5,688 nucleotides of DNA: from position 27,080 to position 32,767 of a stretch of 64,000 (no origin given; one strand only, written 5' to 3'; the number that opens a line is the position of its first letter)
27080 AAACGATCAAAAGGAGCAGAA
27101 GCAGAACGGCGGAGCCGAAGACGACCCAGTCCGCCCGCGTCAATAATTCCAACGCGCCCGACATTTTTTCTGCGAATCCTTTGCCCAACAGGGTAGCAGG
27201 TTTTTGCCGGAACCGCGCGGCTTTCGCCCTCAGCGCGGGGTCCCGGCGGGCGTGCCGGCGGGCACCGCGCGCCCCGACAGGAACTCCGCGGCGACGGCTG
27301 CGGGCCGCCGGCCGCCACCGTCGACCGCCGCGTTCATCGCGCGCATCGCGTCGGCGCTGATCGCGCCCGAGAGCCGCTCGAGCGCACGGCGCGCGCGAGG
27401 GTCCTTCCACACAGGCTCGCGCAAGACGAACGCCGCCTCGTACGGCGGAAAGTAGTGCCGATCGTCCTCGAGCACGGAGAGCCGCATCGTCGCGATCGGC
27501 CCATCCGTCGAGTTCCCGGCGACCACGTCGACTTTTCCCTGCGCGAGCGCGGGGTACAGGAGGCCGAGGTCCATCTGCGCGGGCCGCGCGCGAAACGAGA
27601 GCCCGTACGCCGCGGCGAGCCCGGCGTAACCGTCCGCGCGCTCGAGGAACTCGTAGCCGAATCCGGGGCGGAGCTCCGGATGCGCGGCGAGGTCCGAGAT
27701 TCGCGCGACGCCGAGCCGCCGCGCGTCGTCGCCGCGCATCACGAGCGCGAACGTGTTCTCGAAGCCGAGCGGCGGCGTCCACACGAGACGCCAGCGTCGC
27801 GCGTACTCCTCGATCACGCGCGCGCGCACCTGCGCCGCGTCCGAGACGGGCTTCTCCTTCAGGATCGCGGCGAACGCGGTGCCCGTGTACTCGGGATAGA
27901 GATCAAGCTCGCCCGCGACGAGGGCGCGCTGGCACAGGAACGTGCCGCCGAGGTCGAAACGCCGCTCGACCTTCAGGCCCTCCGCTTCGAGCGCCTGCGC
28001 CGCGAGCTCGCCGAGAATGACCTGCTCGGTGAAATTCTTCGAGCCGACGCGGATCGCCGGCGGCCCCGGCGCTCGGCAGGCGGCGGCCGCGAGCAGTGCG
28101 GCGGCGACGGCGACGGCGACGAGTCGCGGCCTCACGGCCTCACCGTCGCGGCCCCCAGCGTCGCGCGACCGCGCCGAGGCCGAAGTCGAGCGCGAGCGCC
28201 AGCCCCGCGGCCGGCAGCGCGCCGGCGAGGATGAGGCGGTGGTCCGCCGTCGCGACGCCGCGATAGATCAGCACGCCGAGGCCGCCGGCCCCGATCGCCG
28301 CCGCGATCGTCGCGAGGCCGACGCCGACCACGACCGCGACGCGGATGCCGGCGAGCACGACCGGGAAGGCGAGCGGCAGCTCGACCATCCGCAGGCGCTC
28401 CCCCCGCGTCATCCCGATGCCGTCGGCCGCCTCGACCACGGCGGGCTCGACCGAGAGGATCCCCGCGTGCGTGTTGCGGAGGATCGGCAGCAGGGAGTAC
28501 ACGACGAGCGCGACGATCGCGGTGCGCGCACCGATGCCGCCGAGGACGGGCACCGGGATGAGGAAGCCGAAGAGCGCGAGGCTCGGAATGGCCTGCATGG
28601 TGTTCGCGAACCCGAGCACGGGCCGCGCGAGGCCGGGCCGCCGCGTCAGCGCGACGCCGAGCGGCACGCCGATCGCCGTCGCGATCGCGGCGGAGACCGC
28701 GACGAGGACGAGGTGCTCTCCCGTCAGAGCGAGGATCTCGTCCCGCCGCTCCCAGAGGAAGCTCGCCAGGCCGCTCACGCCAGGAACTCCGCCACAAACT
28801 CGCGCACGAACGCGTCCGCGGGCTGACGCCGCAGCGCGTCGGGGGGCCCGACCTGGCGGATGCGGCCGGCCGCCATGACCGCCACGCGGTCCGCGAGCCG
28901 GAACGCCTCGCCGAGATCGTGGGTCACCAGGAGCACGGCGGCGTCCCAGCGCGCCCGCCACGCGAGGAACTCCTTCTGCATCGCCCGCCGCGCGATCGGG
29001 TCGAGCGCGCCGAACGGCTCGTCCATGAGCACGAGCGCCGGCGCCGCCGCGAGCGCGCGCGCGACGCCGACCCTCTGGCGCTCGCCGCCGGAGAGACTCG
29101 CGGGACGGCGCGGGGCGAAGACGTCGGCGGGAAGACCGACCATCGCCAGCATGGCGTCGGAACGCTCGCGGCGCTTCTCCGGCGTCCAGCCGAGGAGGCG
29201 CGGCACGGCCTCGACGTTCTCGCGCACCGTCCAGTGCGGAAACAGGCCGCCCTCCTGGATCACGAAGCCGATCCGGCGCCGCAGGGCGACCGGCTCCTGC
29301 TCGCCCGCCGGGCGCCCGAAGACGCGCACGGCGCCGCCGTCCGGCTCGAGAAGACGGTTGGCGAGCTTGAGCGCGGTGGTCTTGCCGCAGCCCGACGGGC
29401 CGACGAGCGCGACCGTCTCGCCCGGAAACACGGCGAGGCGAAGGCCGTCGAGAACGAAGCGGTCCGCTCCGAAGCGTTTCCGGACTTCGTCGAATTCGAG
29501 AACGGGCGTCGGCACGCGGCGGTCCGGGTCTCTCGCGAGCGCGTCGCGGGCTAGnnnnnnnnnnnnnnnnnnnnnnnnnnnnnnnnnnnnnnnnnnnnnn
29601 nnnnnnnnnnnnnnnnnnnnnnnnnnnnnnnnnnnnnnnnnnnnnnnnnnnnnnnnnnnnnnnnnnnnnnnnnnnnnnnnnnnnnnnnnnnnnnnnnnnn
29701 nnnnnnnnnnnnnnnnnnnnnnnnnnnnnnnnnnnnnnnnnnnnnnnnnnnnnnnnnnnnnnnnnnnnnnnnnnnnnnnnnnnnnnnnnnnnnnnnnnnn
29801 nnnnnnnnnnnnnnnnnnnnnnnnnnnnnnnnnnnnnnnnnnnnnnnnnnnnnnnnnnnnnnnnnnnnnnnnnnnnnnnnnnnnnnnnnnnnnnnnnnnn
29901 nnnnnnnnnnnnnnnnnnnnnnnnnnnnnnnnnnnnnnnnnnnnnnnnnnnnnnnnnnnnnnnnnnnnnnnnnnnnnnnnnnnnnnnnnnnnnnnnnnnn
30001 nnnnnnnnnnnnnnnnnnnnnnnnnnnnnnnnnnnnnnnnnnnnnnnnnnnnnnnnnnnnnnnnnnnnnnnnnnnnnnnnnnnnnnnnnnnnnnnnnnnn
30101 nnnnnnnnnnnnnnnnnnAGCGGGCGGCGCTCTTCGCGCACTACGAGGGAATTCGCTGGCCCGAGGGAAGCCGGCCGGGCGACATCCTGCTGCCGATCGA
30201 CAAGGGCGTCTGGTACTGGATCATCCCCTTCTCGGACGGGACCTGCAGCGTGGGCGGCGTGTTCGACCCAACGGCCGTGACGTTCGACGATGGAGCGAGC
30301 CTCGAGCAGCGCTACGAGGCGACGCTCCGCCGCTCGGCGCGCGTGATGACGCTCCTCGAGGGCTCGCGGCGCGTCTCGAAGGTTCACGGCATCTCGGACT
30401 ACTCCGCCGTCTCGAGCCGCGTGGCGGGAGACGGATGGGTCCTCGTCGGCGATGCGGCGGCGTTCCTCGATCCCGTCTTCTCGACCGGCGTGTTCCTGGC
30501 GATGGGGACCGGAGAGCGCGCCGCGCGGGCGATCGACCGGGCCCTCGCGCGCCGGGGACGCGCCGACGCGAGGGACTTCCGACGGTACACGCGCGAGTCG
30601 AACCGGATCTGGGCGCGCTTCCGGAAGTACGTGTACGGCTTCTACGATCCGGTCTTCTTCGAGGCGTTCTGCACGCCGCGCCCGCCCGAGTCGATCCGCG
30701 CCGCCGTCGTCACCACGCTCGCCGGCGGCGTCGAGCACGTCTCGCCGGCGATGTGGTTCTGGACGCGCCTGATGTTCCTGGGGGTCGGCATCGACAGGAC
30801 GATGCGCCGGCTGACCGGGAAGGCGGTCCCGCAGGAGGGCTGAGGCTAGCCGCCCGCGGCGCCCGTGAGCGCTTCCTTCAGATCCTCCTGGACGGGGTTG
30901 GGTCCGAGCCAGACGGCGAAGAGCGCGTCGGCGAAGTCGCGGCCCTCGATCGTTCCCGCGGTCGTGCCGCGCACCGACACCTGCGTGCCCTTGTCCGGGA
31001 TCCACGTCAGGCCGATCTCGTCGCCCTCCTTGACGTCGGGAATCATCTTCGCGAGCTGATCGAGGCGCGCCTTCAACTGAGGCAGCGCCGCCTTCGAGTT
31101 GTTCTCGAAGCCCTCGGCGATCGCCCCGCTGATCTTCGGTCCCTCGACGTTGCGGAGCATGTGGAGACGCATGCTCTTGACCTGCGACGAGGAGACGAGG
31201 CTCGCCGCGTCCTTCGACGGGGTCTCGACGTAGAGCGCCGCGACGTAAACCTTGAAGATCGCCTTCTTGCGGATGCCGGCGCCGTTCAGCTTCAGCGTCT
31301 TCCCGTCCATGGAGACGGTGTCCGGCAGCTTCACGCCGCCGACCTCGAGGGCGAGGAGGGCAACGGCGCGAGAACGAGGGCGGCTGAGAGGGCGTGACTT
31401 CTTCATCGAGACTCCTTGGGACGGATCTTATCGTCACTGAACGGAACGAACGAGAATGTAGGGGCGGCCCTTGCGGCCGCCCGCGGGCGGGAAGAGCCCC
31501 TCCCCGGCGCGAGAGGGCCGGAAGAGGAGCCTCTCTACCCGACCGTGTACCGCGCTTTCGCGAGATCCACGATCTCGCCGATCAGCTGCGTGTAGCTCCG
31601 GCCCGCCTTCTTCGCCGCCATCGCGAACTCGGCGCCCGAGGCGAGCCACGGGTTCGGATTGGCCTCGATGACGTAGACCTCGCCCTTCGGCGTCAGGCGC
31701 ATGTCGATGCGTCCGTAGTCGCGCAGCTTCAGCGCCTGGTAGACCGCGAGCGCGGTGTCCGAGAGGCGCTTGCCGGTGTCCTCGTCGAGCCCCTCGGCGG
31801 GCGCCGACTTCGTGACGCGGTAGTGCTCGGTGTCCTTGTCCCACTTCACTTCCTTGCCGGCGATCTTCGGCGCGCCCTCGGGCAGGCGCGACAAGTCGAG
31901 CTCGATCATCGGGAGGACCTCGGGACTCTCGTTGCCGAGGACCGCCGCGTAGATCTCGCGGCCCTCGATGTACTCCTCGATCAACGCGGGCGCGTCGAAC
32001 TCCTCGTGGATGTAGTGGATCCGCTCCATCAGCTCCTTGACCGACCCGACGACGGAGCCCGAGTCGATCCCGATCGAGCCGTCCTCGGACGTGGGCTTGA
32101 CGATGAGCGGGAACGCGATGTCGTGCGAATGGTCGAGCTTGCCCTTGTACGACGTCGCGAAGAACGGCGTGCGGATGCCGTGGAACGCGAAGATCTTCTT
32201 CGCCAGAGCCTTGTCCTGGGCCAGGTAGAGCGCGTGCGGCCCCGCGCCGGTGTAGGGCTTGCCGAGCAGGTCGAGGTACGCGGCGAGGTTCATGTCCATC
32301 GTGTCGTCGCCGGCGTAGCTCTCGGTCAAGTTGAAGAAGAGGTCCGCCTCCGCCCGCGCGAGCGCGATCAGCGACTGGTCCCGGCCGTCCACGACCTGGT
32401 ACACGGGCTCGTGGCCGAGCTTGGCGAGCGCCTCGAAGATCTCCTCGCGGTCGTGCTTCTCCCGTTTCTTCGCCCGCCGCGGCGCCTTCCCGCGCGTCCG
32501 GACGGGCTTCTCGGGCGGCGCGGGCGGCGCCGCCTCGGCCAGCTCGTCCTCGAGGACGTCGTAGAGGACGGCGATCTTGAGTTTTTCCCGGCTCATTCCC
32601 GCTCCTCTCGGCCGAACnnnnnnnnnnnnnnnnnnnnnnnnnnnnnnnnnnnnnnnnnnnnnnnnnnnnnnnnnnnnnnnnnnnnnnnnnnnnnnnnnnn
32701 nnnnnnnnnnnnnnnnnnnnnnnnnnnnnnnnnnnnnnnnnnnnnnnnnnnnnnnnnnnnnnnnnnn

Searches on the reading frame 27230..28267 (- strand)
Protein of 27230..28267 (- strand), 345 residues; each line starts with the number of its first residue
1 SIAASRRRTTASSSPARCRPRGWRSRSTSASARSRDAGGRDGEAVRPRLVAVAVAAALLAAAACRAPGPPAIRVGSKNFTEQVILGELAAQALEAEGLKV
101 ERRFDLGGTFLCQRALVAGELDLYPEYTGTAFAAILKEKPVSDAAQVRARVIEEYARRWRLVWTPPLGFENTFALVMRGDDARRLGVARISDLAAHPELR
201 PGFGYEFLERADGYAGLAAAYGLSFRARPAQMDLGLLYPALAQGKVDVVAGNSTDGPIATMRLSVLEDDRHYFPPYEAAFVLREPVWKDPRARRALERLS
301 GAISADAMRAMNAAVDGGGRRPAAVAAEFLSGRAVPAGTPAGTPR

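Call 66: search_protein_families(library=pfam, proteins=[window:27230-28267:-], max_evalue=0.001)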
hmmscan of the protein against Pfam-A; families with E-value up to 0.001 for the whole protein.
window:27230-28267:- (345 aa): 1 family
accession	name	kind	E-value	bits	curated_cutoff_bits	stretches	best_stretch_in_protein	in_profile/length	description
PF04069.17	OpuAC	-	3.7e-56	191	21.2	1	71-331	2-256/257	Substrate binding domain of ABC-type glycine betaine transport system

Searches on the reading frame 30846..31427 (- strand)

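Call 38: search_protein_families(library=pfam, proteins=[window:30846-31427:-], max_evalue=0.01)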
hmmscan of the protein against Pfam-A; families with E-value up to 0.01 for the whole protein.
window:30846-31427:- (193 aa): 2 families
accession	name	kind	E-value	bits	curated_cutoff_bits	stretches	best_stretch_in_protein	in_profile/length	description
PF16036.10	Chalcone_3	-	4.2e-54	183.5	27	1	26-188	1-164/165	Chalcone isomerase-like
PF16035.10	Chalcone_2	-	4.8e-05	23.7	27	0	44-85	2-45/203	Chalcone isomerase like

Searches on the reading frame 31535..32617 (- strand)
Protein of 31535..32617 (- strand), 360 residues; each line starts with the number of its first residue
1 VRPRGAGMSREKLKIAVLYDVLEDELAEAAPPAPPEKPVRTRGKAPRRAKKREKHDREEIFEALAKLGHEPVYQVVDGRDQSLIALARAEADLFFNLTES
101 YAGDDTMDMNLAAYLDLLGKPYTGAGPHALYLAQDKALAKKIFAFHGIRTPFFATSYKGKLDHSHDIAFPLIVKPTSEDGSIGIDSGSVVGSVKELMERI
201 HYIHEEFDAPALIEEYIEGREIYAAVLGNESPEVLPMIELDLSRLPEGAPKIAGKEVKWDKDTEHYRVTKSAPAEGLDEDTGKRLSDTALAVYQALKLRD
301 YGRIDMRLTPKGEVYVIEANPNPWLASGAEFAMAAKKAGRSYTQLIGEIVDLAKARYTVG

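Call 38: search_protein_families(library=pfam, proteins=[window:31535-32617:-], max_evalue=0.01)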
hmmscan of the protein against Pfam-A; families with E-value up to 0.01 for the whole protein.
window:31535-32617:- (360 aa): 4 families
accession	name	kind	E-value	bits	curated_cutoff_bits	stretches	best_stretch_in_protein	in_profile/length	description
PF07478.18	Dala_Dala_lig_C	-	1.7e-29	103.3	24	1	164-350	32-203/204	D-ala D-ala ligase C-terminus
PF02786.22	CPSase_L_D2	-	3.9e-07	30.3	19.8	1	157-321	27-178/211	Carbamoyl-phosphate synthase L chain, ATP binding domain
PF13535.11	ATP-grasp_4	-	3.9e-05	23.8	27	1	167-224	1-68/160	ATP-grasp domain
PF02655.19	ATP-grasp_3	-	0.00016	22.3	23.2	1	133-321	1-155/160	ATP-grasp domain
